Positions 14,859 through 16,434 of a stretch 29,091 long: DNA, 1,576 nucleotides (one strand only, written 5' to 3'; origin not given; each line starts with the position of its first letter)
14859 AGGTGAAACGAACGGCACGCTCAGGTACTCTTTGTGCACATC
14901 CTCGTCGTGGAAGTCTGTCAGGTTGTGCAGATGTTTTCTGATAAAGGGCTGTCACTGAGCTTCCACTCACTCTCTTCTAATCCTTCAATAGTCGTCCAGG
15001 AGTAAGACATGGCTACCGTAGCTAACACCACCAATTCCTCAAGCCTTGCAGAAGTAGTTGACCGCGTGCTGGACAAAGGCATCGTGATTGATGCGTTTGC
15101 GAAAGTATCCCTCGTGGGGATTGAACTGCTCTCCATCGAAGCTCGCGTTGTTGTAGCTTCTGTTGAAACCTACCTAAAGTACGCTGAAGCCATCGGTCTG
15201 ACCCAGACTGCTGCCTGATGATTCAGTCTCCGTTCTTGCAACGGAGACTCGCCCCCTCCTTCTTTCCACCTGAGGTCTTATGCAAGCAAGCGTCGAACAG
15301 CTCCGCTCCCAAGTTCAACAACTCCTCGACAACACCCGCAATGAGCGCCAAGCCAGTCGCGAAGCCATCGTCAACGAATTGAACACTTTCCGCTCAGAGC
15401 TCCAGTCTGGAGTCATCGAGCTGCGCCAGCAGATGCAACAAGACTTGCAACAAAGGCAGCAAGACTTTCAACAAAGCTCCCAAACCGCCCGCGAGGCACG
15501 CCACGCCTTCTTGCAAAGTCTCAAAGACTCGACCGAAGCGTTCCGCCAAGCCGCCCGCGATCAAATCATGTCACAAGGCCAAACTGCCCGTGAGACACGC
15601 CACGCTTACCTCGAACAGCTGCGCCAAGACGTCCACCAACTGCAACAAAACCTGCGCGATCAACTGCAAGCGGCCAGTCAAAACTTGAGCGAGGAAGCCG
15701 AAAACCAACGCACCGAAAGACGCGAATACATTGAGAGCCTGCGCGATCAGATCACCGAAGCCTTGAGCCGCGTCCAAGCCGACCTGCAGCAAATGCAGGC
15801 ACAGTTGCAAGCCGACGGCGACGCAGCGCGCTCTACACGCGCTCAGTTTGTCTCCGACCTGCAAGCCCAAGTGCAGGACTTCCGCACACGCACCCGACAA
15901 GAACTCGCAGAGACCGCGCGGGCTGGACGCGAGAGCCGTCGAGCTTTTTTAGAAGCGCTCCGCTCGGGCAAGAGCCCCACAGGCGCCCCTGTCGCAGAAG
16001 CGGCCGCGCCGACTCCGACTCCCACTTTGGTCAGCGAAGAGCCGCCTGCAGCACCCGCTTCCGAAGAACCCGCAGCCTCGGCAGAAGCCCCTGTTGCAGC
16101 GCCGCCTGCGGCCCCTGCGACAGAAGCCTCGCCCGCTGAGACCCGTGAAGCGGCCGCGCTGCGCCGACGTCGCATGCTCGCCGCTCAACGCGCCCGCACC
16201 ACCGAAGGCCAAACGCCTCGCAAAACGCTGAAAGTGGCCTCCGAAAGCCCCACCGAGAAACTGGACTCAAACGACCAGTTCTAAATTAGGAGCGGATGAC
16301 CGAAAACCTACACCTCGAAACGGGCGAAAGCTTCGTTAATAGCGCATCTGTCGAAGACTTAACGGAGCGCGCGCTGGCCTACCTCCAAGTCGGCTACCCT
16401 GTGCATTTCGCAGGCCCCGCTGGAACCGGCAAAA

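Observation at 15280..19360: Tandemly duplicated gvpC-like/gvpN module inside the gas vesicle operon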

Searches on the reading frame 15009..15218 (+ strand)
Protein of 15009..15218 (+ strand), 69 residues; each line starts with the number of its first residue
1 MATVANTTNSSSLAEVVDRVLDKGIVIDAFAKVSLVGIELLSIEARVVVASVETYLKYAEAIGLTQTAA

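Call 3: search_protein_families(library=pfam, proteins=[window:15009-15218:+], max_evalue=0.1)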
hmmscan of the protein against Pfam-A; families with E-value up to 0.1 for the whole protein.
window:15009-15218:+ (69 aa): 1 family
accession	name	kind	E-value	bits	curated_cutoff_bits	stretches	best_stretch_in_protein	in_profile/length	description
PF00741.23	Gas_vesicle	-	3.3e-16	59.6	25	1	12-50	1-39/39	Gas vesicle protein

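Call 6: search_protein_families(library=ncbifam, proteins=[window:15009-15218:+], max_evalue=0.01)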
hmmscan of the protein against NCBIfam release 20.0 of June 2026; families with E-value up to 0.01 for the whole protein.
window:15009-15218:+ (69 aa): 5 families
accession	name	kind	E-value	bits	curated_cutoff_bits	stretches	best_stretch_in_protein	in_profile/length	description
NF006874.0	PRK09371.1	subfamily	2.2e-37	127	100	1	3-69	2-68/71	gas vesicle structural protein GvpA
NF046092.1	halo_gas_GvpA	exception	4.5e-29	100.4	112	1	9-68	2-61/64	gas vesicle protein GvpA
NF006872.0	PRK09368.1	subfamily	7.1e-27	94.2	151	1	5-62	9-66/143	gas vesicle structural protein GvpA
NF046090.2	halo_gas_GvpJ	exception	3.8e-12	46.1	125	1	7-59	2-54/73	gas vesicle protein GvpJ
NF046091.2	halo_gas_GvpM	exception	7e-06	25.7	109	1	9-58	7-56/67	gas vesicle protein GvpM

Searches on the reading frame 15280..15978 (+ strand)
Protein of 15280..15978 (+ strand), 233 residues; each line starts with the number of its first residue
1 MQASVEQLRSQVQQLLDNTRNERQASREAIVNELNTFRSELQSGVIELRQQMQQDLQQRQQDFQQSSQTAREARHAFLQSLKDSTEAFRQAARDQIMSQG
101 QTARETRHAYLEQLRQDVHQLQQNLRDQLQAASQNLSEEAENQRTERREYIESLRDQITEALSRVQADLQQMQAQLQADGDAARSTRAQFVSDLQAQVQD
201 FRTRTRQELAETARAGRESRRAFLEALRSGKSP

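Call 10: find_homologous_proteins(query=window:15280-15978:+, max_evalue=0.001)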
Query seq(233 aa): 3825 candidates shared short words with the query, none scored E <= 0.001.

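Call 24: search_protein_representatives(alignment_id=A1)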
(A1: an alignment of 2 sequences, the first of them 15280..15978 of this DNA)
Query: 2 sequences, 233 profile positions. Proteins with E-value up to 0.001 (for the whole library): 41; up to 1e-10: 3; up to 1e-30: 0. The best 41 are listed.
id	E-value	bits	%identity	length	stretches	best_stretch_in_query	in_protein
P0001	1.9e-20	90.1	-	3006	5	2-203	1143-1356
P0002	4.0e-12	62.8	-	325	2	64-168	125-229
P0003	3.5e-11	59.7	-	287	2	34-166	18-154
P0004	1.7e-10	57.5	-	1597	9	63-136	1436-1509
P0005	2.6e-10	56.8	-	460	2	29-210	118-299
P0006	6.3e-07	45.8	-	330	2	68-170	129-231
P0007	9.1e-07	45.3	-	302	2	72-228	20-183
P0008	1.6e-06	44.5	-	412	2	50-226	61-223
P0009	1.6e-06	44.4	-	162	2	135-223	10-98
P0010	2.2e-06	44.0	-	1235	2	5-202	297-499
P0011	8.7e-06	42.1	-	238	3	10-161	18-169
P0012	9.6e-06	41.9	-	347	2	70-219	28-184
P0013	9.7e-06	41.9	-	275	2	79-211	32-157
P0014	1.4e-05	41.4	-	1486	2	5-172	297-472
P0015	1.5e-05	41.3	-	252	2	135-230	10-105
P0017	2.8e-05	40.4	-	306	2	100-203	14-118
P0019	3.4e-05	40.1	-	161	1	100-232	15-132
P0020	4.7e-05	39.6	-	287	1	47-229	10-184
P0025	9.9e-05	38.6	-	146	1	70-170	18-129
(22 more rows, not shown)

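Call 26: list_cluster_members(proteins=[P0002, P0003, P0005, P0008, P0009, P0013, P0017, P0020, P0025, P0019])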
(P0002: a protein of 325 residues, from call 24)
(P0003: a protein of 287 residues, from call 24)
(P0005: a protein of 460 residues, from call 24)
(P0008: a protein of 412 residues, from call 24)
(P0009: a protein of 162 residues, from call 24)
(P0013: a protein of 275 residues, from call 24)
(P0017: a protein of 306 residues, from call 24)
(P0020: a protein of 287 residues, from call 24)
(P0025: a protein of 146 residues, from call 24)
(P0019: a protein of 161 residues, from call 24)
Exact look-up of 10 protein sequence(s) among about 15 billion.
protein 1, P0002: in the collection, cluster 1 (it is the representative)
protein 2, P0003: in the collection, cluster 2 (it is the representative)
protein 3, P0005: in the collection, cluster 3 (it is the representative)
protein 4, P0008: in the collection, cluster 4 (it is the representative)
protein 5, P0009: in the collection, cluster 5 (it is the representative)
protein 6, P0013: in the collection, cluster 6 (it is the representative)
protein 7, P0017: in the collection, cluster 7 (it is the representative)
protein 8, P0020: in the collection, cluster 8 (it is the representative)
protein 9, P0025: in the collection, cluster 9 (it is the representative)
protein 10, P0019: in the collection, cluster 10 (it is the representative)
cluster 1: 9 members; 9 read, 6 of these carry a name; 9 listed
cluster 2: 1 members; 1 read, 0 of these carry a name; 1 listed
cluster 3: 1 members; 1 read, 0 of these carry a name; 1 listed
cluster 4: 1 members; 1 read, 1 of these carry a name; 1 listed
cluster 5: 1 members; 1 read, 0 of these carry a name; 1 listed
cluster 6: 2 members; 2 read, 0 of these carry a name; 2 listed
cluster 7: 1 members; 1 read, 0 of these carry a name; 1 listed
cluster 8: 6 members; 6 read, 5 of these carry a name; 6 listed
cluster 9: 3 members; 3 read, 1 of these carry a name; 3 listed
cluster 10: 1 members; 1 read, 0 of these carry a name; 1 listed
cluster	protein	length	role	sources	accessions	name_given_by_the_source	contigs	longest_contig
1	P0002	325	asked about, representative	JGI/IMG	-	hypothetical protein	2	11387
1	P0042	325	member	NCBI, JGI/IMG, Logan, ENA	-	hypothetical protein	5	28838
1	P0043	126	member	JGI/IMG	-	hypothetical protein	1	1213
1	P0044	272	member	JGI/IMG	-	hypothetical protein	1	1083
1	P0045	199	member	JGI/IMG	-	hypothetical protein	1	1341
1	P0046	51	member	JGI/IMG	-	hypothetical protein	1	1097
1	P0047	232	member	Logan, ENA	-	-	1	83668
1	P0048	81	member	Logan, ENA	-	-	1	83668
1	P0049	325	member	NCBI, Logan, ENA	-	-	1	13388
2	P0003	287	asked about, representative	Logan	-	-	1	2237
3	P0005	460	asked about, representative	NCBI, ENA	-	-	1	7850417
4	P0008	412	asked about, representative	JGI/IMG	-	hypothetical protein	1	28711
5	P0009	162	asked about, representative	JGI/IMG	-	-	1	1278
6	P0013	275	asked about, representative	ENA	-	-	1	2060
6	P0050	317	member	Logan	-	-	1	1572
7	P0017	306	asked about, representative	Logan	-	-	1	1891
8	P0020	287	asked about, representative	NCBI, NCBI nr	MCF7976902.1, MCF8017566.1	MAG: hypothetical protein K9L82_02580 [Chromatiaceae bacterium] | hypothetical protein [Chromatiaceae bacterium]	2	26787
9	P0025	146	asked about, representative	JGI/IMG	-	-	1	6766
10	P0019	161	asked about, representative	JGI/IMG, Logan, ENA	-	-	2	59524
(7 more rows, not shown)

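Call 27: search_protein_families(library=pfam, proteins=[P0002, P0003, P0005, P0008, P0009, P0013, P0017, P0020, P0025, P0019], max_evalue=0.01)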
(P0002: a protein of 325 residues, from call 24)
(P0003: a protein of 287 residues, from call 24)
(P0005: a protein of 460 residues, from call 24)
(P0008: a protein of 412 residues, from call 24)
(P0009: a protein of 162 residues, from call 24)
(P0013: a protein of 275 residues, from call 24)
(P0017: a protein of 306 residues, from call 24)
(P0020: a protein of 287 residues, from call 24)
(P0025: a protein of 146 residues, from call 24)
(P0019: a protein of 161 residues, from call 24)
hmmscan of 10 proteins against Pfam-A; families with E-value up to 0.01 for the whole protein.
P0002 (325 aa): 0 families

P0003 (287 aa): 5 families
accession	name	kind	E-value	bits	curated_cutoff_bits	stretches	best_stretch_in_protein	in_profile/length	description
PF01442.23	Apolipoprotein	-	1.7e-08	34.9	90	0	174-269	74-169/190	Apolipoprotein A1/A4/E domain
PF07464.16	ApoLp-III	-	3.8e-06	27.5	36.3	1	97-215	22-143/146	Apolipophorin-III precursor (apoLp-III)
PF04513.17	Baculo_PEP_C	-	5.2e-05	23.8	38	0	140-203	37-100/140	Baculovirus polyhedron envelope protein, PEP, C terminus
PF10157.14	BORCS6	-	0.0021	18.6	35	0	170-228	7-68/101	BLOC-1-related complex sub-unit 6 C-terminal helix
PF05377.16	FlaC_arch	-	0.0041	17.9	27.8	0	23-48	13-38/55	Flagella accessory protein C (FlaC)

P0005 (460 aa): 10 families
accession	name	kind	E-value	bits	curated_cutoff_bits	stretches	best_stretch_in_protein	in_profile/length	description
PF04728.18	LPP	-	5.4e-05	23.9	29.1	0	47-67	2-22/53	Lipoprotein leucine-zipper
PF04513.17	Baculo_PEP_C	-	0.00016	22.2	38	0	111-170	52-111/140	Baculovirus polyhedron envelope protein, PEP, C terminus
PF05791.16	Bacillus_HBL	-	0.00034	20.9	29.1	0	41-167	57-174/177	Bacillus haemolytic enterotoxin (HBL)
PF01442.23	Apolipoprotein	-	0.00038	20.7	90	1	52-208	26-186/190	Apolipoprotein A1/A4/E domain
PF03938.19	OmpH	-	0.00042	21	32.4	1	24-131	9-108/141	Outer membrane protein (OmpH-like)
PF09177.16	STX6_10_61_N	-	0.0012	19.8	29.4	0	121-209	8-97/99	Syntaxin 6/10/61, N-terminal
PF07464.16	ApoLp-III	-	0.0019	18.8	36.3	0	104-192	44-132/146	Apolipophorin-III precursor (apoLp-III)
PF22946.1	SPEF2_D5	-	0.003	17.9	27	1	224-298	43-117/134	CPC1/SPEF2 domain D5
PF14520.12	HHH_5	-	0.0054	17.6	27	0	401-458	2-57/57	Helix-hairpin-helix domain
PF05218.19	DUF713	-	0.0054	17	24.5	0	77-143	35-100/185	Protein of unknown function (DUF713)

P0008 (412 aa): 2 families
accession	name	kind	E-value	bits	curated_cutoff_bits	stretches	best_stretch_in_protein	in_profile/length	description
PF01442.23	Apolipoprotein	-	2.2e-06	28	90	1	89-226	46-182/190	Apolipoprotein A1/A4/E domain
PF24266.1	HTH_HVO_0163_N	-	0.0016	18.9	31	1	336-396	5-64/70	HVO_0163, N-terminal HTH domain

P0009 (162 aa): 1 family
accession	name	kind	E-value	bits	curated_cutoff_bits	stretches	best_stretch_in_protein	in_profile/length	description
PF08061.16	P68HR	-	0.0072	16.9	25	0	41-48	2-9/35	P68HR (NUC004) repeat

P0013 (275 aa): 2 families
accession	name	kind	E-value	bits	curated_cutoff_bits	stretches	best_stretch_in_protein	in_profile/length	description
PF14520.12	HHH_5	-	5e-07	30.5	27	1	212-265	2-52/57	Helix-hairpin-helix domain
PF01442.23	Apolipoprotein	-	0.00049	20.3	90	1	24-152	61-182/190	Apolipoprotein A1/A4/E domain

P0017 (306 aa): 5 families
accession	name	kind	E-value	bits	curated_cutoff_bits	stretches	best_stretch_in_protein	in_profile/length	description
PF14520.12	HHH_5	-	8.4e-08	33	27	1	241-301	2-57/57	Helix-hairpin-helix domain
PF14229.12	DUF4332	-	0.0023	18.5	23.2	1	224-300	37-120/122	Domain of unknown function (DUF4332)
PF00633.29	HHH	-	0.0055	16.9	24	0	241-255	11-25/30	Helix-hairpin-helix motif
PF11731.14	Cdd1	-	0.0073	16.9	25.5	0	239-283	4-47/86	Pathogenicity locus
PF01442.23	Apolipoprotein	-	0.0092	16.1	90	0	24-76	125-177/190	Apolipoprotein A1/A4/E domain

P0020 (287 aa): 0 families

P0025 (146 aa): 1 family
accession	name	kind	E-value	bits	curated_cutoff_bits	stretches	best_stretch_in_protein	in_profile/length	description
PF14362.11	DUF4407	-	0.0026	17.6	31.3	1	25-122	105-212/297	Domain of unknown function (DUF4407)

P0019 (161 aa): 1 family
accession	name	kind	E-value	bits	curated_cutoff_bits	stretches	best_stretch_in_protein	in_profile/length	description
PF18904.5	DUF5660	-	0.00036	21.1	24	1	26-104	17-98/109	Domain of unknown function (DUF5660)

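Call 56: predict_structure(alignment_id=A1)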
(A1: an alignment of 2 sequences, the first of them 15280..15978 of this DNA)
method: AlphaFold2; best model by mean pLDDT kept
length: 233 residues; sequences in the alignment: 2
mean_pLDDT: 87.1   pTM: 0.32
mean pLDDT of the five models: 87.1, 85.9, 84.4, 81.3, 68.4
residues with pLDDT >= 90: 107; 70-90: 117; 50-70: 6; < 50: 3
segments of 3 or more residues with pLDDT < 50: none
pLDDT, mean of each block of 10 residues (from residue 1): 67 79 83 87 89 86 84 88 90 91 92 94 93 92 93 93 92 90 90 92 90 84 77 48
secondary structure, 60 per line:
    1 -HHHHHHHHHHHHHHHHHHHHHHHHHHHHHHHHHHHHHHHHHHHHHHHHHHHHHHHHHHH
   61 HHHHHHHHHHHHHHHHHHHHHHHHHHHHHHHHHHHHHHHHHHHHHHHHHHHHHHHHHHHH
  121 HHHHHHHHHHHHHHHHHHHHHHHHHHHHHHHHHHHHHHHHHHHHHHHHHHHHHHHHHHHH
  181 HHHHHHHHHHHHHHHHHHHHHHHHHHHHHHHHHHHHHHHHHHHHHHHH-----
elements in order: H2-228

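Call 60: search_dna_similar(query=window:15280-15978:+, collection=plasmids, mode=protein, max_evalue=0.01, max_rows=20)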
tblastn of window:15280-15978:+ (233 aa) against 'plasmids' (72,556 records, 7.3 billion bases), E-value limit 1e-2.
No match.

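Call 78: search_solved_structures(query=A1, max_evalue=1)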
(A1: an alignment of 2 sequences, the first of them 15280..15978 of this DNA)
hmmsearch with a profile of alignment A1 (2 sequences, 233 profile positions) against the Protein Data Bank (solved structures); distinct sequences matched with E-value up to 1: 15.
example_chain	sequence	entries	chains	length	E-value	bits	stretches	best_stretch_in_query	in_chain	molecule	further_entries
1ya9_A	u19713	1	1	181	0.0063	19.5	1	105-226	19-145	Apolipoprotein E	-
2lem_A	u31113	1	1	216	0.017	18.1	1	77-177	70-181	Apolipoprotein A-I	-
3dwl_D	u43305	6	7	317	0.11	15.5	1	26-70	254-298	Actin-related protein 2/3 complex subunit 2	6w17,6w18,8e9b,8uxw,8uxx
6clz_B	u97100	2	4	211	0.11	15.5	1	20-139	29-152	Apolipoprotein A-I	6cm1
6pts_A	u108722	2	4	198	0.2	14.6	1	36-141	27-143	Apolipoprotein A-I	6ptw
4v6m_A0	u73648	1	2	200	0.22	14.5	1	36-141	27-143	Apolipoprotein A-I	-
2msc_A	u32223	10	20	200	0.22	14.5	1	36-141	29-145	Apolipoprotein A-I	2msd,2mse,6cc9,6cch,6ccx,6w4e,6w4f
1av1_A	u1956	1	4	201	0.23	14.5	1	37-141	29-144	APOLIPOPROTEIN A-I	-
8eqs_C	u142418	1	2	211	0.27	14.2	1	37-141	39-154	Apolipoprotein A-I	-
7kjr_C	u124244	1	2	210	0.28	14.2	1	37-141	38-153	Apolipoprotein A-I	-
3k2s_A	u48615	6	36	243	0.34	13.9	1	35-141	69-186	Apolipoprotein A-I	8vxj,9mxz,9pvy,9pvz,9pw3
3r2p_A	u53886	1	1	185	0.38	13.7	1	36-131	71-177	Apolipoprotein A-I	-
7u7n_D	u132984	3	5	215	0.5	13.3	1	96-148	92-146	Interleukin-27 subunit alpha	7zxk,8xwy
8d85_D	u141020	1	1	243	0.64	13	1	96-148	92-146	Interleukin-27 subunit alpha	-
2n5e_A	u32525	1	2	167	0.73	12.8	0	49-142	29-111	Apolipoprotein A-I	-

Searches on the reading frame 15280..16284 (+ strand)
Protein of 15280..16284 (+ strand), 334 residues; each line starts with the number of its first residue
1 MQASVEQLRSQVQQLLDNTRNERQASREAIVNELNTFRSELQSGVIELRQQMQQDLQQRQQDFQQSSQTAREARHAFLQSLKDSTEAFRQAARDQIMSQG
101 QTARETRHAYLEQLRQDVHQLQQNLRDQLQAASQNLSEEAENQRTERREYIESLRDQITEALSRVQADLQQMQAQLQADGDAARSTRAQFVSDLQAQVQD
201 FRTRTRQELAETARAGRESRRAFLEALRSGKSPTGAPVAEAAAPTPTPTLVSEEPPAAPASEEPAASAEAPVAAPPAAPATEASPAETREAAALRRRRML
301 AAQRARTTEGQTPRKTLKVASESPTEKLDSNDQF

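Call 3: search_protein_families(library=pfam, proteins=[window:15280-16284:+], max_evalue=0.1)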
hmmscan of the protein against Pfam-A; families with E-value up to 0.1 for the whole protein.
window:15280-16284:+ (334 aa): 6 families
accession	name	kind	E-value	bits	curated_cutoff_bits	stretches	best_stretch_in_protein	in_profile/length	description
PF01442.23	Apolipoprotein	-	6.8e-10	39.4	90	2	5-169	13-185/190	Apolipoprotein A1/A4/E domain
PF03938.19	OmpH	-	0.0001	23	32.4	1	10-72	18-84/141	Outer membrane protein (OmpH-like)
PF07798.16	CCDC90-like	-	0.0012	19.2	33.5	1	92-177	62-147/175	Coiled-coil domain-containing protein 90-like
PF06705.16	SF-assemblin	-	0.013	15.3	30.6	0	11-44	208-241/247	SF-assemblin/beta giardin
PF04837.17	MbeB_N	-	0.041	14.6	22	1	101-138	13-50/52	MbeB-like, N-term conserved region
PF07464.16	ApoLp-III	-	0.053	14.1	36.3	0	108-213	9-107/146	Apolipophorin-III precursor (apoLp-III)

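Call 6: search_protein_families(library=ncbifam, proteins=[window:15280-16284:+], max_evalue=0.01)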
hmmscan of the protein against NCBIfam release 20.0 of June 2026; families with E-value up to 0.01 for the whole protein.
window:15280-16284:+ (334 aa): 1 family
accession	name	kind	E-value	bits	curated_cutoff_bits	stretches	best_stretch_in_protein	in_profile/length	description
NF045780.1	TrlF_fam_ATP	equivalog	0.0043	15.8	350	1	5-200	535-737/944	TrlF family AAA-like ATPase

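Call 33: list_cluster_members(proteins=[window:15280-16284:+, window:17285-18451:+, window:16296-17198:+, window:18458-19360:+, window:8551-10311:-, window:19395-19688:+, window:13880-14824:+])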
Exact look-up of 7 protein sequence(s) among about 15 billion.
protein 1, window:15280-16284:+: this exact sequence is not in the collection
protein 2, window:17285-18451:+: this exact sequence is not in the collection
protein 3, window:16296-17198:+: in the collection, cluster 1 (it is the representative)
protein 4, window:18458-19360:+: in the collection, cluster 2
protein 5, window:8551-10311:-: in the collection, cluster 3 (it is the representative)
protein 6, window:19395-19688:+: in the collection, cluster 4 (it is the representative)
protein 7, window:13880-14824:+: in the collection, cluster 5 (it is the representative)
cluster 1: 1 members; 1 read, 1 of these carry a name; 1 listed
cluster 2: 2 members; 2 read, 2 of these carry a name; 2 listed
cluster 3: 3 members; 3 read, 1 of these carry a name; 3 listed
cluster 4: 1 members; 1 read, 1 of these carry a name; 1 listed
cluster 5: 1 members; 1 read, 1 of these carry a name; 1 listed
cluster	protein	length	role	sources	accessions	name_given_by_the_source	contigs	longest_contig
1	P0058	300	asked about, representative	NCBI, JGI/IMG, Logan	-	gas vesicle protein GvpN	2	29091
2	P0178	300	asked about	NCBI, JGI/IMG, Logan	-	gas vesicle protein GvpN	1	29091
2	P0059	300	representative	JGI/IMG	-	gas vesicle protein GvpN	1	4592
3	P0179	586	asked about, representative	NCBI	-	-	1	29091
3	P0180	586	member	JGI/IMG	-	arginyl-tRNA synthetase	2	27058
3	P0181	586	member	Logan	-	-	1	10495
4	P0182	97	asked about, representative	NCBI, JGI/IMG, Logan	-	hypothetical protein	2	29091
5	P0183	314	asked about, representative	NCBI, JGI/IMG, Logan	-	flagellar biosynthesis protein FlhG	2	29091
